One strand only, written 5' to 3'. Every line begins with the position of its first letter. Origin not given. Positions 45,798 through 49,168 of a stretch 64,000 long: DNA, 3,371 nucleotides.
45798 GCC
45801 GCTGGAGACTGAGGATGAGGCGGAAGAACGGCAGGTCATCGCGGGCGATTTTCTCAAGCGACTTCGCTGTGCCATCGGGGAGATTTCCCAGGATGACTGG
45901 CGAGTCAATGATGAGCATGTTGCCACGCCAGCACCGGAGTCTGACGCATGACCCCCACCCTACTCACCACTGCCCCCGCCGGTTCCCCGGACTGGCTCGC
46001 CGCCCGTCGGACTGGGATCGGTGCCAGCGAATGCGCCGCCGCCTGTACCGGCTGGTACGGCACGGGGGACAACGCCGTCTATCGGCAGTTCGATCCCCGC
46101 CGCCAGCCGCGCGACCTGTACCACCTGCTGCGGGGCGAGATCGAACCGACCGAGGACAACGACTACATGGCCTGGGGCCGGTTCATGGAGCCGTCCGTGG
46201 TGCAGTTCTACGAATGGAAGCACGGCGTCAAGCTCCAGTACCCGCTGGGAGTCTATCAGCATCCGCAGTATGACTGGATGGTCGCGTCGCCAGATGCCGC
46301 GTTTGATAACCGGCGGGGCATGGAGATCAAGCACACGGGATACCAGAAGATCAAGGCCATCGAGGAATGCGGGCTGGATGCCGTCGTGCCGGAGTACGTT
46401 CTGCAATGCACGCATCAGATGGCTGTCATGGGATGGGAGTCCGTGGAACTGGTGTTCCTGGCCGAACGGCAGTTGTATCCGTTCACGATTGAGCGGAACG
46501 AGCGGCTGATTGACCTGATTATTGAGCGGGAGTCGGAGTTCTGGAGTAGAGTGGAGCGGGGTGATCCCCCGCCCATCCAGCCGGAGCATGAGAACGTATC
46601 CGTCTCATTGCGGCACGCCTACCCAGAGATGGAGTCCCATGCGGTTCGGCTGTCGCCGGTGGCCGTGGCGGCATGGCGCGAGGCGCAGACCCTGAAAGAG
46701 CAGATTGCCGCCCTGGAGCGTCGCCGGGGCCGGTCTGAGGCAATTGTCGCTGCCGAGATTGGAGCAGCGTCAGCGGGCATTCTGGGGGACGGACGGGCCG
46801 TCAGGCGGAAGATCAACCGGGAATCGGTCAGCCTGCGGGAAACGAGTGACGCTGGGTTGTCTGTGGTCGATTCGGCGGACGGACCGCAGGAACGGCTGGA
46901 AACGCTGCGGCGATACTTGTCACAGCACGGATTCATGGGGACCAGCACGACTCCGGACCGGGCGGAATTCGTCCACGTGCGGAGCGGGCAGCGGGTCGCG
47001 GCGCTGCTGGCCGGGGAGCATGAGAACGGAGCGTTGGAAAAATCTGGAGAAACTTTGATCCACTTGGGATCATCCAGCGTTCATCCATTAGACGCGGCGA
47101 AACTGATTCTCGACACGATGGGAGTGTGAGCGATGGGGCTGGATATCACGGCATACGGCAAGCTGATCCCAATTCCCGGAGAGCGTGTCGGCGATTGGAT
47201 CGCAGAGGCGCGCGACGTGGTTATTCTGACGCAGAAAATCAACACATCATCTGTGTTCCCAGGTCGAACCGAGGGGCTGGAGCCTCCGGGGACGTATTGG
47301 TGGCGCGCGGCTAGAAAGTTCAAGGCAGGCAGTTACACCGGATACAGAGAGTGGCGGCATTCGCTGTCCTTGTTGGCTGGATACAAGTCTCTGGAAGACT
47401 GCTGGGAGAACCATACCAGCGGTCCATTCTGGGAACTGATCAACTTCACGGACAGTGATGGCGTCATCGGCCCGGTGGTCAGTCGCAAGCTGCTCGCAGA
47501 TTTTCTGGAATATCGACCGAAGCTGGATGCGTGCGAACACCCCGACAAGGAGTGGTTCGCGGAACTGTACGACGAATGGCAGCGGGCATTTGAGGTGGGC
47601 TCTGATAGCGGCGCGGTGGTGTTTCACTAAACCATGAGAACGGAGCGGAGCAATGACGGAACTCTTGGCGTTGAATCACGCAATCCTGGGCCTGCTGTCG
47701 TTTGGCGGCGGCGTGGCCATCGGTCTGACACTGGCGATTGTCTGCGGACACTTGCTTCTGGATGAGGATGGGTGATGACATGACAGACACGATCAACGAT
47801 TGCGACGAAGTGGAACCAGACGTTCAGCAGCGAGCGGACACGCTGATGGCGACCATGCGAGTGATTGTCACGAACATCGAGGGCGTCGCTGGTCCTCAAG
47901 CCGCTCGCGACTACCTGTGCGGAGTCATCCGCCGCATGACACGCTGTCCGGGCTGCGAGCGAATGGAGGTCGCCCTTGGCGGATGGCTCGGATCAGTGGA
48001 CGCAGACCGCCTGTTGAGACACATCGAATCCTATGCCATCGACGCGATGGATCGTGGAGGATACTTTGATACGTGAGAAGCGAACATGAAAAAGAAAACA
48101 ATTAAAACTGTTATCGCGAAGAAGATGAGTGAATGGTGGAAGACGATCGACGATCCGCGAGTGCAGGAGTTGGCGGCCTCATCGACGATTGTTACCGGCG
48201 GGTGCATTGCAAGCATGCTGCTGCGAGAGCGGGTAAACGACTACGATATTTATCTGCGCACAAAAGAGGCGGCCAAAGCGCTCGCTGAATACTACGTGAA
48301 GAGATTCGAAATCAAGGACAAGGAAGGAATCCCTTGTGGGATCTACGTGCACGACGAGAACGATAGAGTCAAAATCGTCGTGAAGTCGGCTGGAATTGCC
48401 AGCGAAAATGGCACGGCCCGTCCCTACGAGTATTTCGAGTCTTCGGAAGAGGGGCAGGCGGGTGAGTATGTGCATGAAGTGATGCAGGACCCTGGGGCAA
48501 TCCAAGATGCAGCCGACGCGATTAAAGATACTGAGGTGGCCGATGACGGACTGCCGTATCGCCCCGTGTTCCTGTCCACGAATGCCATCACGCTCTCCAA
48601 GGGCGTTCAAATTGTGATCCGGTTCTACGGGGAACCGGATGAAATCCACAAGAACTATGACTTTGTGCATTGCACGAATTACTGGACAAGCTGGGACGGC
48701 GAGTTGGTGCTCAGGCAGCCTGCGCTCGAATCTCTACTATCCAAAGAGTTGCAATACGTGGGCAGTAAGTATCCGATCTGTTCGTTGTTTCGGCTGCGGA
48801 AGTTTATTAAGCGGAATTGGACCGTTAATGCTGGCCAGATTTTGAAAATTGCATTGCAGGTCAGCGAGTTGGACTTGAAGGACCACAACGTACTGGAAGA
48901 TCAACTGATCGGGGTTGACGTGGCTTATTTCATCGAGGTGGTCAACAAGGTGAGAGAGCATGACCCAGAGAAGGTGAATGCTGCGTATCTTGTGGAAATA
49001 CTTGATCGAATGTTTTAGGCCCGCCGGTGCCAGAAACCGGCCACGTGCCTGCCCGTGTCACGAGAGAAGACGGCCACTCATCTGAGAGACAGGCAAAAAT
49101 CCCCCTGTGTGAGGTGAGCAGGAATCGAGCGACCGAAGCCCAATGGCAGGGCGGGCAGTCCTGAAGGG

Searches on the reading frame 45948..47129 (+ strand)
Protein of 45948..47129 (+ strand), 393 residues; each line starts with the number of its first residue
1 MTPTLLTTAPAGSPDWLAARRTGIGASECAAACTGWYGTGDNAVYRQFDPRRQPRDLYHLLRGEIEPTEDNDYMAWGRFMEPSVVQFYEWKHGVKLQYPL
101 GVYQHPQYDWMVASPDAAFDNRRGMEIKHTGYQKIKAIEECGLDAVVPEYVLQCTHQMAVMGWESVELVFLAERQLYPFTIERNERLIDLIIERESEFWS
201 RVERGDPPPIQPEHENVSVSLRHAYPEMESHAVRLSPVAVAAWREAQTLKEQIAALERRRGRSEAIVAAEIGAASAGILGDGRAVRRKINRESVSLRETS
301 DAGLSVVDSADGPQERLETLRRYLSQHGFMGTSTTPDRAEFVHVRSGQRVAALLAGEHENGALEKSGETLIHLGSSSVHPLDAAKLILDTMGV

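Call 34: search_protein_families(library=phrogs, proteins=[window:45948-47129:+], max_evalue=0.00001)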
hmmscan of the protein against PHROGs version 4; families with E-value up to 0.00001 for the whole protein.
window:45948-47129:+ (393 aa): 2 families
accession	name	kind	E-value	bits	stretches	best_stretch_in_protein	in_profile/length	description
phrog_434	-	DNA, RNA and nucleotide metabolism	3.9e-56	191.9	1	7-297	51-333/372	RecE-like recombination exonuclease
phrog_149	-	DNA, RNA and nucleotide metabolism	6.6e-12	45.6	1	12-290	600-875/1242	exonuclease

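Call 71: search_protein_families(library=pfam, proteins=[window:45948-47129:+], max_evalue=0.001)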
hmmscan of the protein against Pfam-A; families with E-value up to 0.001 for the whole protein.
window:45948-47129:+ (393 aa): 1 family
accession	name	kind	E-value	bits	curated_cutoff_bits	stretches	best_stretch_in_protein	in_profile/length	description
PF09588.16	YqaJ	-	1.5e-24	87.4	22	1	15-162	1-148/150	YqaJ-like viral recombinase domain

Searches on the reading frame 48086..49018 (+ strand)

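Call 34: search_protein_families(library=phrogs, proteins=[window:48086-49018:+], max_evalue=0.00001)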
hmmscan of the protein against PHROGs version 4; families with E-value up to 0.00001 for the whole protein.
window:48086-49018:+ (310 aa): 4 families
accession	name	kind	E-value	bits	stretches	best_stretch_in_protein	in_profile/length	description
phrog_4400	-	unknown function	1.9e-68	231.7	1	1-310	1-246/248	-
phrog_18122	-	unknown function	1.7e-21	78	1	175-277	109-213/365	-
phrog_27100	-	unknown function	1.6e-10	41.6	1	174-273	94-195/386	-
phrog_16176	-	unknown function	3.2e-06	27.2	0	33-279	33-290/477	-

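Call 71: search_protein_families(library=pfam, proteins=[window:48086-49018:+], max_evalue=0.001)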
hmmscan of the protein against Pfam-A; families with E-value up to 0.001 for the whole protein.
window:48086-49018:+ (310 aa): 0 families
